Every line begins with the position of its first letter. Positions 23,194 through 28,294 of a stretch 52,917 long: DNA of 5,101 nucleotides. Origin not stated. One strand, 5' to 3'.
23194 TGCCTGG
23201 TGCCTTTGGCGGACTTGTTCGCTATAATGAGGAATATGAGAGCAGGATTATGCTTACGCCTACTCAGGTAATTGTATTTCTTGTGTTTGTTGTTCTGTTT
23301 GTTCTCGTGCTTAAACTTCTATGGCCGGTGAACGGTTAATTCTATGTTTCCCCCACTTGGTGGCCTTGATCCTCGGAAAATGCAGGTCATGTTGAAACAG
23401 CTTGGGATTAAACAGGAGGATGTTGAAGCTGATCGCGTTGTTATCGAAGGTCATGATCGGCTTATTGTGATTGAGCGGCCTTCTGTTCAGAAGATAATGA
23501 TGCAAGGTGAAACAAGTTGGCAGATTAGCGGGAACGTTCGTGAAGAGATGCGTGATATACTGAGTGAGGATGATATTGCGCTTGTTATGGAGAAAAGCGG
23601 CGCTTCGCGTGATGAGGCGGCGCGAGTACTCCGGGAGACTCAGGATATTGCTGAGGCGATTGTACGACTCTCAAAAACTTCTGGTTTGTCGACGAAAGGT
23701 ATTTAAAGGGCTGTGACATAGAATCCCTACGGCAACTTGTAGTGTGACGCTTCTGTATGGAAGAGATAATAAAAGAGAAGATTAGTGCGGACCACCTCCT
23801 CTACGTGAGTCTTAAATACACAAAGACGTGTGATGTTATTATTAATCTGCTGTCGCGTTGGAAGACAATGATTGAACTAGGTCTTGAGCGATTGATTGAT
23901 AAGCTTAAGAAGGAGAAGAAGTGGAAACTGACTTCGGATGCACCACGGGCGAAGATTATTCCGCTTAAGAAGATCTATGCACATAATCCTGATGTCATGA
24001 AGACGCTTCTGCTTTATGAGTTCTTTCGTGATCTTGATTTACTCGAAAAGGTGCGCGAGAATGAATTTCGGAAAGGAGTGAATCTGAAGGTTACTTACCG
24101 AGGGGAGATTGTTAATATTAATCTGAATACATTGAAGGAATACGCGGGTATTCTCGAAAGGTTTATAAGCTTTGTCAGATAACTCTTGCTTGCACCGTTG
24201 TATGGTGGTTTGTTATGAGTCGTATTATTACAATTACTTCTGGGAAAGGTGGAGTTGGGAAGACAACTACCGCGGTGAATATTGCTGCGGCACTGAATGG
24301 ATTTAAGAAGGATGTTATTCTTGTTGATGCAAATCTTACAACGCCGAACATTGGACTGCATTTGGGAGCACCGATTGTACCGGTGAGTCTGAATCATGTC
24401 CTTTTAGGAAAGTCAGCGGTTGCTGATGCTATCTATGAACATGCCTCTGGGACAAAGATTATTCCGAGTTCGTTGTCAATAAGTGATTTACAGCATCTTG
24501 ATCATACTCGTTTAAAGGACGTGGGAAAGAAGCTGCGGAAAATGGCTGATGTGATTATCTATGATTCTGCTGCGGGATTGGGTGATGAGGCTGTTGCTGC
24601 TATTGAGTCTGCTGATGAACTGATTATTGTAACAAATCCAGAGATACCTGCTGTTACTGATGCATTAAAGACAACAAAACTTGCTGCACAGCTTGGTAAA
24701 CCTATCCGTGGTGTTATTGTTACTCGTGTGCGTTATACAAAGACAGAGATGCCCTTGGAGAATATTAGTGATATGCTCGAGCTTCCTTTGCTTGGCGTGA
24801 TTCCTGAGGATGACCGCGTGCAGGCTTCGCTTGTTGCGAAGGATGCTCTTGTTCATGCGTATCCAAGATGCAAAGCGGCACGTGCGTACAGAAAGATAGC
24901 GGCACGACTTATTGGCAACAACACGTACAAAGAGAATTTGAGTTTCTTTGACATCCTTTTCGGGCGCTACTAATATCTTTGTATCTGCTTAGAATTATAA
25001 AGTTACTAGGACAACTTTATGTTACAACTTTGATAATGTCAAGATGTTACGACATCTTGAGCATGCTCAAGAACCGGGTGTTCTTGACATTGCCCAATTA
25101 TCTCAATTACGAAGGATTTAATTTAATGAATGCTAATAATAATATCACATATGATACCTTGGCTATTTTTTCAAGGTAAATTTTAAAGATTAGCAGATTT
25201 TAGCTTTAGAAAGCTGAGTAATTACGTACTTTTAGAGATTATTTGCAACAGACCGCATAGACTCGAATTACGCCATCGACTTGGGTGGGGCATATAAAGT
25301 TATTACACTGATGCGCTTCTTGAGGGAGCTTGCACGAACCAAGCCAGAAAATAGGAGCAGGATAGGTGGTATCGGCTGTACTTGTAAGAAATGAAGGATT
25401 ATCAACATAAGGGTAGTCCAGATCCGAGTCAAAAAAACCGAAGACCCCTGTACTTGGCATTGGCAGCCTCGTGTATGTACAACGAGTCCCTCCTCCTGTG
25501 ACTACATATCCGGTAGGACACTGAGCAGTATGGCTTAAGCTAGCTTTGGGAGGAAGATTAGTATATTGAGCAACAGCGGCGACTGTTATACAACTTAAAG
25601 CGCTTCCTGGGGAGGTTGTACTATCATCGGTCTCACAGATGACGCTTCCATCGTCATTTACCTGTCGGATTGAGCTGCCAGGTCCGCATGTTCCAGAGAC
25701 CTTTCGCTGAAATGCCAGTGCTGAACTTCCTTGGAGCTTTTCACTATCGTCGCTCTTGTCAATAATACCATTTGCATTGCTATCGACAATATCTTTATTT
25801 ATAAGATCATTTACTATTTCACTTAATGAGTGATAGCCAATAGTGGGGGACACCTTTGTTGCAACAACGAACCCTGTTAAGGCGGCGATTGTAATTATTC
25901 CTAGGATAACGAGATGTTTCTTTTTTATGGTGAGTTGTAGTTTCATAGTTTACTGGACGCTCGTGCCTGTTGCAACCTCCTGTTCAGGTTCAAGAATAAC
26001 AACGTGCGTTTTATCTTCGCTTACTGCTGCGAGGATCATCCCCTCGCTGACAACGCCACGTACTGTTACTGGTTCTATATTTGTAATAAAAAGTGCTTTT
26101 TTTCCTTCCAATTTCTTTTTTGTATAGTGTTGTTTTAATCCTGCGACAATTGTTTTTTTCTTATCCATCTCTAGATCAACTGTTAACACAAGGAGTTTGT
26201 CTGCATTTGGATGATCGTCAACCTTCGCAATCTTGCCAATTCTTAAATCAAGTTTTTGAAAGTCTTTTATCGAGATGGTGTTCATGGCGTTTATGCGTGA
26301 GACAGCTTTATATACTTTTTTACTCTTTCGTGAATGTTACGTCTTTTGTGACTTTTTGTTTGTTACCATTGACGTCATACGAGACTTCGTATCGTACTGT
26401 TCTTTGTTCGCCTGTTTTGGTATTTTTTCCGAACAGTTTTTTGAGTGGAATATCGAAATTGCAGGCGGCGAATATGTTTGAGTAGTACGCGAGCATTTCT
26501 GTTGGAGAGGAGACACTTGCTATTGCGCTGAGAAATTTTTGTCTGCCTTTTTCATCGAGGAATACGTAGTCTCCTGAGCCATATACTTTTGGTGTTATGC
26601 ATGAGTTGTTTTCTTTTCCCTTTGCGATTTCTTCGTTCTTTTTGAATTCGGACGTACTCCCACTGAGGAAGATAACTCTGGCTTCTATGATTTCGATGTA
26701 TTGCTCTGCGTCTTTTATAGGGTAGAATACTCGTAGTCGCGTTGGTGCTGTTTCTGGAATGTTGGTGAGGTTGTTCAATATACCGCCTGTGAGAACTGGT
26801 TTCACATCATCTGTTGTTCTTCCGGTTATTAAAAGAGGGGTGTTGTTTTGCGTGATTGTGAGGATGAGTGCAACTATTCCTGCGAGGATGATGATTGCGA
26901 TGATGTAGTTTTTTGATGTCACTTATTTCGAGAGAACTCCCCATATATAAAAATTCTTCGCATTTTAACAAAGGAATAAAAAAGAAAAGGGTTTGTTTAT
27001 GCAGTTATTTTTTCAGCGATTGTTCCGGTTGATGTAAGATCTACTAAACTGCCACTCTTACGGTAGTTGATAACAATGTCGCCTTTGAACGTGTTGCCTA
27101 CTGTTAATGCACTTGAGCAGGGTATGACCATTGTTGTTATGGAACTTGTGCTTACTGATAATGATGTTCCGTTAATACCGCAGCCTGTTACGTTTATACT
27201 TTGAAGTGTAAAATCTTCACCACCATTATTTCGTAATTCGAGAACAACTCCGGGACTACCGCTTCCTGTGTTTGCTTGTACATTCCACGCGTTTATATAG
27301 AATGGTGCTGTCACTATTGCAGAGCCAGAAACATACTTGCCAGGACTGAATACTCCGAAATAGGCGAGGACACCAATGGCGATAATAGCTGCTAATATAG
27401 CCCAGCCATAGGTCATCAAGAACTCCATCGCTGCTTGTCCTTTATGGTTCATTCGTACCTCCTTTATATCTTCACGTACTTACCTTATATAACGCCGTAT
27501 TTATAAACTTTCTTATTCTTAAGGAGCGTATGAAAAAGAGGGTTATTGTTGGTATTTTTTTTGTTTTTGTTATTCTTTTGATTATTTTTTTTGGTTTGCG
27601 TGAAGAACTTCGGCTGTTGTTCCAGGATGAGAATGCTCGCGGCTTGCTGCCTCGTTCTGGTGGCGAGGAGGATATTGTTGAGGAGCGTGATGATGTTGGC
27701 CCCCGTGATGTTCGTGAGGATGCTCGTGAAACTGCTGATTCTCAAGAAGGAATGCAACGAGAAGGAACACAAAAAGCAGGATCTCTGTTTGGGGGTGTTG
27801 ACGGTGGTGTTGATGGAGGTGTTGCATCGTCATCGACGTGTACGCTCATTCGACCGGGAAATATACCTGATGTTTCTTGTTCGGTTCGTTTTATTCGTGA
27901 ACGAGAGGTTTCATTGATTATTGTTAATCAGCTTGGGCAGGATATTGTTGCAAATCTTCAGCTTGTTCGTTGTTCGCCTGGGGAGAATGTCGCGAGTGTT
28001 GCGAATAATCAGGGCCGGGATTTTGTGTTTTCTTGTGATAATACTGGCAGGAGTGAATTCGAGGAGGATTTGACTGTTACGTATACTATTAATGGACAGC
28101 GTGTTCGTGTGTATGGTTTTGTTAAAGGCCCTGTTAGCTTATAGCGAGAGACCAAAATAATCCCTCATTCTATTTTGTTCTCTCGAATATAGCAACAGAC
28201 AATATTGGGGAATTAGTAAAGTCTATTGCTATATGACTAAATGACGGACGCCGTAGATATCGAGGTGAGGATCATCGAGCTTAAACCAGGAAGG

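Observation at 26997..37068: Large type IV filament locus combining pilus-like and archaellum-like parts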

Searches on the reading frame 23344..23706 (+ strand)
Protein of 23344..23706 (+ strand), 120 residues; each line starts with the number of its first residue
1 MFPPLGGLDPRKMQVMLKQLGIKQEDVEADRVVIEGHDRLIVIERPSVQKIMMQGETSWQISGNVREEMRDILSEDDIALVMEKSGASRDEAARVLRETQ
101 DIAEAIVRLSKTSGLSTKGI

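Call 17: search_protein_families(library=pfam, max_evalue=0.1, proteins=[window:23344-23706:+])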
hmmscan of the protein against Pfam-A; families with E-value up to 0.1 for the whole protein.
window:23344-23706:+ (120 aa): 3 families
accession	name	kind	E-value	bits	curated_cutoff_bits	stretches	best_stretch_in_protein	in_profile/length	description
PF01849.23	NAC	-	2.2e-12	47.1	21.3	1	10-68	1-57/57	NAC domain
PF19026.7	UBA_HYPK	-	0.0004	20.1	27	1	74-109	4-40/41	HYPK UBA domain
PF14632.11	SPT6_acidic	-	0.023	15.5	24.4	1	66-92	48-74/87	Acidic N-terminal SPT6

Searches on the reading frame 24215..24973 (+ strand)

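Call 17: search_protein_families(library=pfam, max_evalue=0.1, proteins=[window:24215-24973:+])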
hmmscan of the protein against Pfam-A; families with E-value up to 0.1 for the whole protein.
window:24215-24973:+ (252 aa): 13 families
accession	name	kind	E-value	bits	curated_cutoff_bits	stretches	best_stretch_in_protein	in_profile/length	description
PF01656.29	CbiA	-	1.6e-19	70.6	25.4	1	5-204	1-117/125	CobQ/CobB/MinD/ParA nucleotide binding domain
PF10609.15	ParA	-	2.3e-19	70.3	27.1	2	2-51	3-52/246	NUBPL iron-transfer P-loop NTPase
PF13614.12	AAA_31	-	3.3e-18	66.7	27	1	3-147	2-154/177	AAA domain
PF00142.24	Fer4_NifH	-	3.4e-11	43.6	25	2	131-236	139-248/271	4Fe-4S iron sulfur cluster binding proteins, NifH/frxC family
PF06564.18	CBP_BcsQ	-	3.8e-06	27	21.3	1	4-230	3-231/234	Cellulose biosynthesis protein BcsQ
PF13500.12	AAA_26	-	1.5e-05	25.4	27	1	135-203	130-195/198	AAA domain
PF02374.21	ArsA_ATPase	-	0.00021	21.1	24.3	1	7-37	5-35/305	Anion-transporting ATPase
PF09140.17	MipZ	-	0.0006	19.6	20.7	1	4-138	2-127/262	ATPase MipZ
PF07015.17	VirC1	-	0.0022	17.8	24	1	3-41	2-40/231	VirC1 protein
PF00004.35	AAA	-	0.015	16.1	21.2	0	9-28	4-23/131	ATPase family associated with various cellular activities (AAA)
PF13401.12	AAA_22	-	0.018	15.8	27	1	6-113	8-110/130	AAA domain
PF00448.28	SRP54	-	0.052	13.6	22.7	0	7-38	5-36/196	SRP54-type protein, GTPase domain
PF03796.21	DnaB_C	-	0.088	12.6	27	0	6-115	22-134/255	DnaB-like helicase C terminal domain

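Call 54: search_protein_families(library=ncbifam, max_evalue=0.1, proteins=[window:24215-24973:+])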
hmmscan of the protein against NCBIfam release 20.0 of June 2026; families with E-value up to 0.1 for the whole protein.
window:24215-24973:+ (252 aa): 38 families (the best 25 are shown)
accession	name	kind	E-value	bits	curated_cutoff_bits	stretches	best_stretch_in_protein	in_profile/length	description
TIGR01969.1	minD_arch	subfamily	1.2e-70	237.6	201.75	1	3-236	1-234/251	cell division ATPase MinD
TIGR01968.1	minD_bact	equivalog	3.4e-38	131.5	212.9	1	3-242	2-246/261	septum site-determining protein MinD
NF008079.0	PRK10818.1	equivalog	5.7e-25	88.1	508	1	1-237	1-251/270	septum site-determining protein MinD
NF041136.1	MrpORP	equivalog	1.2e-18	67.5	450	2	3-50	6-53/365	iron-sulfur cluster carrier protein MrpORP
NF033200.1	F430_CfbC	exception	9.7e-17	61.2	402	2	106-239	109-245/260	Ni-sirohydrochlorin a,c-diamide reductive cyclase ATP-dependent reductase subunit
TIGR03815.1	CpaE_hom_Actino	equivalog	1.6e-13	50.5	154.45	1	2-233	111-337/340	septum site-determining protein Ssd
TIGR01287.1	nifH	equivalog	2.3e-13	50.1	394.35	2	130-237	138-249/275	nitrogenase iron protein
TIGR03371.1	cellulose_yhjQ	equivalog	2.4e-13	50.1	157.85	1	4-232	3-241/246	cellulose biosynthesis protein BcsQ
NF047398.1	AAA_KGGVGR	domain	5.2e-13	49.7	90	1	3-142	3-174/190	KGGVGR-motif variant AAA ATPase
NF041546.1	ParA_partition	equivalog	5.7e-13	48.9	180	2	4-39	1-36/203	ParA family partition ATPase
NF009702.0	PRK13231.1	equivalog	5.1e-12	45.5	427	1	9-239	8-245/264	nitrogenase reductase-like protein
TIGR01007.1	eps_fam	subfamily_domain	5.2e-11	42.5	108.05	1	3-177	18-195/204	polysaccharide biosynthesis tyrosine autokinase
NF009701.0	PRK13230.1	subfamily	2.1e-09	36.8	350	2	9-39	7-37/291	nitrogenase reductase-like protein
NF008669.0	PRK11670.1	equivalog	5.2e-09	35.5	348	1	3-60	108-166/369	iron-sulfur cluster carrier protein ApbC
TIGR03018.1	pepcterm_TyrKin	hypoth_equivalog_domain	1.8e-08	34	230.65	1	3-143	36-182/207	XrtA-associated tyrosine autokinase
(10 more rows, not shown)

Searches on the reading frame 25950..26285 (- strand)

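Call 17: search_protein_families(library=pfam, max_evalue=0.1, proteins=[window:25950-26285:-])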
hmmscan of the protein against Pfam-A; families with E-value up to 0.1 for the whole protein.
window:25950-26285:- (111 aa): 1 family
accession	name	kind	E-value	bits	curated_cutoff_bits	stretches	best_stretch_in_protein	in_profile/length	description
PF01588.26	tRNA_bind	-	2.5e-27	95.2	27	1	14-108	1-95/96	Putative tRNA binding domain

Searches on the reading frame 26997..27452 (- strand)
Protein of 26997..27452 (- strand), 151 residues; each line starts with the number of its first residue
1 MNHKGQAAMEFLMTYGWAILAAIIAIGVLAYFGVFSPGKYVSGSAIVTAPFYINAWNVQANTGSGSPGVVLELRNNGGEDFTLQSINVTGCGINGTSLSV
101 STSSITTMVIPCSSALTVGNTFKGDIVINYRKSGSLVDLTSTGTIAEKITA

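Call 17: search_protein_families(library=pfam, max_evalue=0.1, proteins=[window:26997-27452:-])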
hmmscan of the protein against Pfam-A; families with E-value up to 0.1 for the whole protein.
window:26997-27452:- (151 aa): 1 family
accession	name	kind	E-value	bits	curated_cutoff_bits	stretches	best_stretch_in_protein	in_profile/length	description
PF21601.3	GldM_2nd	-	0.017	16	24.4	1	100-134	5-39/98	GldM second domain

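Call 54: search_protein_families(library=ncbifam, max_evalue=0.1, proteins=[window:26997-27452:-])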
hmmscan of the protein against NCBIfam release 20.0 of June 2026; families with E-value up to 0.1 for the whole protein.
window:26997-27452:- (151 aa): 0 families

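Call 88: search_protein_families(library=pfam, max_evalue=10, proteins=[window:27000-27452:-])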
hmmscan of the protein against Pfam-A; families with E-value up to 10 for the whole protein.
window:27000-27452:- (151 aa): 1 family
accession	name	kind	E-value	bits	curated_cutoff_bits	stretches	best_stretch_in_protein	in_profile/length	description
PF21601.3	GldM_2nd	-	0.017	16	24.4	1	100-134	5-39/98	GldM second domain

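Call 96: search_protein_families(library=pfam, alignment_id=A8, max_evalue=0.5)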
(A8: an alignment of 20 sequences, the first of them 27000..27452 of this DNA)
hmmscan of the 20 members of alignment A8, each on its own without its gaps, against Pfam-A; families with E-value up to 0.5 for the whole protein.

A. member 1, window:27000-27452:- (151 aa): 1 family
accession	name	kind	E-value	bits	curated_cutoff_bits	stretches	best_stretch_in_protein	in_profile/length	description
PF21601.3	GldM_2nd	-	0.017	16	24.4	1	100-134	5-39/98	GldM second domain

B. families by the number of members that match (of 20 scanned): 21 families
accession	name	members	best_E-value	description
PF04021.17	Class_IIIsignal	5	0.00025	Class III signal peptide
PF02560.19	Cyanate_lyase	2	0.11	Cyanate lyase C-terminal domain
PF21846.1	DUF6905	1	0.0041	Domain of unknown function (DUF6905)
PF25581.1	AsqO_C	1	0.012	AsqO-like, C-terminal domain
PF21601.3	GldM_2nd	1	0.017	GldM second domain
PF07074.17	TRAP-gamma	1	0.018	Translocon-associated protein, gamma subunit (TRAP-gamma)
PF05594.20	Fil_haemagg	1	0.023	Haemagglutinin repeat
PF13250.11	DUF4041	1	0.027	Domain of unknown function (DUF4041)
PF13363.11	BetaGal_dom3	1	0.029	Beta-galactosidase, domain 3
PF11395.13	bCoV_NS7B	1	0.033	Betacoronavirus NS7B protein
PF18883.6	AC_1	1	0.043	Autochaperone Domain Type 1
PF07705.17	CARDB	1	0.045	CARDB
PF21032.3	PROPPIN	1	0.047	PROPPIN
PF12708.12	Pect-lyase_RHGA_epim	1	0.051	Rhamnogalacturonase A/epimerase, pectate lyase-like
PF19812.4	DUF6295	1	0.12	Family of unknown function (DUF6295)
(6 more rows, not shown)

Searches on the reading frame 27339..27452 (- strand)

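Call 88: search_protein_families(library=pfam, max_evalue=10, proteins=[window:27339-27452:-])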
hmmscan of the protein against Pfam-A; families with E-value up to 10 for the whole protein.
seq(38 aa): 3 families
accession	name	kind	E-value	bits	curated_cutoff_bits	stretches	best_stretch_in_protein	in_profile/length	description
PF21392.3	COQ9_N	-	0.099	12.9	27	1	7-18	11-22/31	Ubiquinone biosynthesis protein COQ9, N-terminal domain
PF06936.16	Selenoprotein_S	-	0.19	12.1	29.8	1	7-29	28-50/192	Selenoprotein S (SelS)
PF04021.17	Class_IIIsignal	-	0.73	10.3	23.7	1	4-28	2-26/27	Class III signal peptide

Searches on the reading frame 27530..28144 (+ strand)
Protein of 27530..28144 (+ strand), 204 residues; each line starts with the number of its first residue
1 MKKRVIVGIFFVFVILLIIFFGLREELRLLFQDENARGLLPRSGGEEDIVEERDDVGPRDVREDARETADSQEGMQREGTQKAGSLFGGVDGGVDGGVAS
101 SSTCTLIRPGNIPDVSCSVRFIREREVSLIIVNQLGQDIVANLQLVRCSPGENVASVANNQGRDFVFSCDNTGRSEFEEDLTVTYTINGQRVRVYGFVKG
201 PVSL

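Call 17: search_protein_families(library=pfam, max_evalue=0.1, proteins=[window:27530-28144:+])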
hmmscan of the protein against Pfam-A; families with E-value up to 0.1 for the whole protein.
window:27530-28144:+ (204 aa): 0 families

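Call 54: search_protein_families(library=ncbifam, max_evalue=0.1, proteins=[window:27530-28144:+])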
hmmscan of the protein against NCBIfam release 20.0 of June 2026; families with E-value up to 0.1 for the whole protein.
window:27530-28144:+ (204 aa): 0 families
